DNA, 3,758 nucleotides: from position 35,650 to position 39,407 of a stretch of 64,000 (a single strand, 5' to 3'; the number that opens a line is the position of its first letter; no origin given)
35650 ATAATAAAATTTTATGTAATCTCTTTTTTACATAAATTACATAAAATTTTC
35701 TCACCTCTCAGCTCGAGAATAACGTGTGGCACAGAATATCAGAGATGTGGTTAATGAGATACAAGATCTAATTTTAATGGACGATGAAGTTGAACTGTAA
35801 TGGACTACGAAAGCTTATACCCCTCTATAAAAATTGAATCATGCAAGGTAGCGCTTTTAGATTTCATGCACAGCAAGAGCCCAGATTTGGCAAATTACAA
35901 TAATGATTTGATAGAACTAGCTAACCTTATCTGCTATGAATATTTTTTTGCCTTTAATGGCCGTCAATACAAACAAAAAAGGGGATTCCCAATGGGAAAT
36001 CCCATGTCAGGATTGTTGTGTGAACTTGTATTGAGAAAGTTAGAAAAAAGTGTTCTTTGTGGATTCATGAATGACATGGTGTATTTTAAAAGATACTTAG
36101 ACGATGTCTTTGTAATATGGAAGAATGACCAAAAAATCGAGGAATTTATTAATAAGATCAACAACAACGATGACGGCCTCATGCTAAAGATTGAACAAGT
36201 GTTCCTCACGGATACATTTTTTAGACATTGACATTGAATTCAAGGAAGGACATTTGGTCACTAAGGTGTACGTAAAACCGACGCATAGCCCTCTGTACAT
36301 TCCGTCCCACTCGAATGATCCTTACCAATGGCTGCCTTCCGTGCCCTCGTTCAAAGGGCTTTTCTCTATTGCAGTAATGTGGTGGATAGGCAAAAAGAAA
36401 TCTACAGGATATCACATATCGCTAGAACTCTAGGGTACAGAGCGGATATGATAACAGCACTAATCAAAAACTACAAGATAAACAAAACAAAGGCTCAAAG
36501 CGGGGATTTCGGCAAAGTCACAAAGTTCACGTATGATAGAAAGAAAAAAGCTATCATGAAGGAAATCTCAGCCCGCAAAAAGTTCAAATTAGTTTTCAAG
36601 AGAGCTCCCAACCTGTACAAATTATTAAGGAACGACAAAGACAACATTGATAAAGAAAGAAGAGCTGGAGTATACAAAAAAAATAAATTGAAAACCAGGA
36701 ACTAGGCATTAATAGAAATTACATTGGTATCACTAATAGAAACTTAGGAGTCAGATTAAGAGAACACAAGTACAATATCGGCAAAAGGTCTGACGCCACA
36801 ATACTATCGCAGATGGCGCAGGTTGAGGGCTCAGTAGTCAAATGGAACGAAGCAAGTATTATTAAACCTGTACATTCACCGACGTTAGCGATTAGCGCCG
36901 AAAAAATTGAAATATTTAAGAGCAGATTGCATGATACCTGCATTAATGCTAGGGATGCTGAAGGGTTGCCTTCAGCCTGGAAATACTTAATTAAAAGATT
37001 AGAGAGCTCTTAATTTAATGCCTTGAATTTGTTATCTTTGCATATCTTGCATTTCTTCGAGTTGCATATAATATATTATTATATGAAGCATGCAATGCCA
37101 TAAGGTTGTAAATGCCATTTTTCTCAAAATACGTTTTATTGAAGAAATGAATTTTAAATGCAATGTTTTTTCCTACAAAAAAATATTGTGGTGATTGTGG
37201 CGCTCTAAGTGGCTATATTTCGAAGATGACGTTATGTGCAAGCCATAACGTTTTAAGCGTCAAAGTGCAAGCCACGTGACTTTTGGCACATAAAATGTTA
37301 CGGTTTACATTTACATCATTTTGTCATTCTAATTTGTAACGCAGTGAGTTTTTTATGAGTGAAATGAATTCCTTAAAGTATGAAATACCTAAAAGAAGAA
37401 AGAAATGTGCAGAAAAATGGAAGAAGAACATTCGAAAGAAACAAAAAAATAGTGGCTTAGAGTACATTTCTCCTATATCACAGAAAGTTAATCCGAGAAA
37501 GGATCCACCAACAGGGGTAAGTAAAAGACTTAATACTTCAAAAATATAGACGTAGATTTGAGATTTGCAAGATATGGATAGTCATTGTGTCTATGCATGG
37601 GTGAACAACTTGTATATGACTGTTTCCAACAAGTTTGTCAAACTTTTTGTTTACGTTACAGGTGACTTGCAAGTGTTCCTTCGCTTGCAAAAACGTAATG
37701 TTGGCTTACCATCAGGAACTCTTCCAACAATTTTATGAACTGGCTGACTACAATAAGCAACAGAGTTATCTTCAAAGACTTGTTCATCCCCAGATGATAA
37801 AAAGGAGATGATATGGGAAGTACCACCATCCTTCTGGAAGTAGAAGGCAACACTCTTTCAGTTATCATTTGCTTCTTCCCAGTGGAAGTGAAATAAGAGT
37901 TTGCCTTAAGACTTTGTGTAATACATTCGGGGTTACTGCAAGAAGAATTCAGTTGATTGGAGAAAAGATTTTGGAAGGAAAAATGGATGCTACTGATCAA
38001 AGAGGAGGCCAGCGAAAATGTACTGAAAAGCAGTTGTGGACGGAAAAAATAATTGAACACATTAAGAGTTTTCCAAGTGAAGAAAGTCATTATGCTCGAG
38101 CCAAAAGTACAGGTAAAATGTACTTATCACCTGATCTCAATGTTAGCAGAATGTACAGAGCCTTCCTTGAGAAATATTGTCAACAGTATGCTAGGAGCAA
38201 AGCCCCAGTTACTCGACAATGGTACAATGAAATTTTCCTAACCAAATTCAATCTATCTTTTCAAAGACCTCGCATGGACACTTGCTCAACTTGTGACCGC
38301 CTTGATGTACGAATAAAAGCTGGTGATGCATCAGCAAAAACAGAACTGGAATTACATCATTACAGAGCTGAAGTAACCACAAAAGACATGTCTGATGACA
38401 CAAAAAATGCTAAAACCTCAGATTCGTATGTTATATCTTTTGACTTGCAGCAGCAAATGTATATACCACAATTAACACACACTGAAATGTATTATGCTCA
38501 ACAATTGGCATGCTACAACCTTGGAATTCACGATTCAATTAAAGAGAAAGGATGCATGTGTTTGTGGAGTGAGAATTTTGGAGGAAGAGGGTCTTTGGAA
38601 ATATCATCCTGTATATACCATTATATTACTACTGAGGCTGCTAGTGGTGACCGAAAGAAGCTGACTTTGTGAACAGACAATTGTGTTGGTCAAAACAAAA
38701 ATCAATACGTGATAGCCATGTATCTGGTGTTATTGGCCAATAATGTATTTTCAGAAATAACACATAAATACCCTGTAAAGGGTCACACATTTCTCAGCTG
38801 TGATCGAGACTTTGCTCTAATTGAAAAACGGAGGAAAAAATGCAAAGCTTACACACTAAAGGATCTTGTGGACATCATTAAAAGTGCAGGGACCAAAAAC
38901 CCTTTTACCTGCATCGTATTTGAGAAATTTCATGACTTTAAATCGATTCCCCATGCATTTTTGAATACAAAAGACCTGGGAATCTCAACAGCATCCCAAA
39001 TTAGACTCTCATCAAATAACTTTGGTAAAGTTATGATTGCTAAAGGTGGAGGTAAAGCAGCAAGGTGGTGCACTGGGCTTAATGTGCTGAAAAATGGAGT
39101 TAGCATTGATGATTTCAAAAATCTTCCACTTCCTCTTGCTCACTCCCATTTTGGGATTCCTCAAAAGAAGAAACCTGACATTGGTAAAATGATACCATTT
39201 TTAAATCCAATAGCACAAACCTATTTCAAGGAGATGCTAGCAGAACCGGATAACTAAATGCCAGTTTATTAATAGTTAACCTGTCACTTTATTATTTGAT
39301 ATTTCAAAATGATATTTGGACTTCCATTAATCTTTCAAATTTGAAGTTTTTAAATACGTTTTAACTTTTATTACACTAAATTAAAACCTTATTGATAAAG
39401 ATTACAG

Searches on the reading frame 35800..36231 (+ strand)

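Call 12: search_protein_families(library=pfam, proteins=[window:35800-36231:+], max_evalue=0.01)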
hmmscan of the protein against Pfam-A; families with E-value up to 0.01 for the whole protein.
window:35800-36231:+ (143 aa): 1 family
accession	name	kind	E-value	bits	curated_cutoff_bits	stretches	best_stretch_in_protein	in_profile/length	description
PF00078.32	RVT_1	-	1.1e-07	32.2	29.6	1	38-122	106-175/205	Reverse transcriptase (RNA-dependent DNA polymerase)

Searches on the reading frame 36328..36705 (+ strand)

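Call 38: search_protein_families(library=pfam, proteins=[window:36328-36705:+], max_evalue=10)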
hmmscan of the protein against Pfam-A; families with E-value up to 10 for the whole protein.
window:36328-36705:+ (125 aa): 5 families
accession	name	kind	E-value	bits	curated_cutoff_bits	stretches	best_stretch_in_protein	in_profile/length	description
PF11944.13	DUF3461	-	0.065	13.8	27.4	1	50-120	31-99/125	Protein of unknown function (DUF3461)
PF22922.2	GAF_NLP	-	0.074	13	24.1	1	5-49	90-134/175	NLP protein GAF domain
PF14396.12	CFTR_R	-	0.075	13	22.5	1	53-113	41-99/213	Cystic fibrosis TM conductance regulator (CFTR), regulator domain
PF21183.3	HAT1_C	-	0.12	13.3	27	1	36-56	23-43/52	Histone acetyltransferase type B catalytic subunit, C-terminal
PF01583.26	APS_kinase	-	0.24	11.8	21.1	1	19-57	54-93/152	Adenylylsulphate kinase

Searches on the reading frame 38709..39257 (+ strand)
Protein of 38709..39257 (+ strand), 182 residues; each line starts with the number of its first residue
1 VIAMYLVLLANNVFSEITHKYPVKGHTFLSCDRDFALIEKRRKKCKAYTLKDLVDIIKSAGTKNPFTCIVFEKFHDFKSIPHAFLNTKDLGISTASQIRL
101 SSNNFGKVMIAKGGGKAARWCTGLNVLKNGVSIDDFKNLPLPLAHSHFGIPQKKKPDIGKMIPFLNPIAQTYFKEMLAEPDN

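Call 12: search_protein_families(library=pfam, proteins=[window:38709-39257:+], max_evalue=0.01)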
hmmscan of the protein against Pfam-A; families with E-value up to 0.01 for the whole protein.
window:38709-39257:+ (182 aa): 1 family
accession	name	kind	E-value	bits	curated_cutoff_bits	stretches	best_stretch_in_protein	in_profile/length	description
PF25273.1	DUF7869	-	2.2e-09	37.6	26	1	1-102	77-176/192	Domain of unknown function (DUF7869)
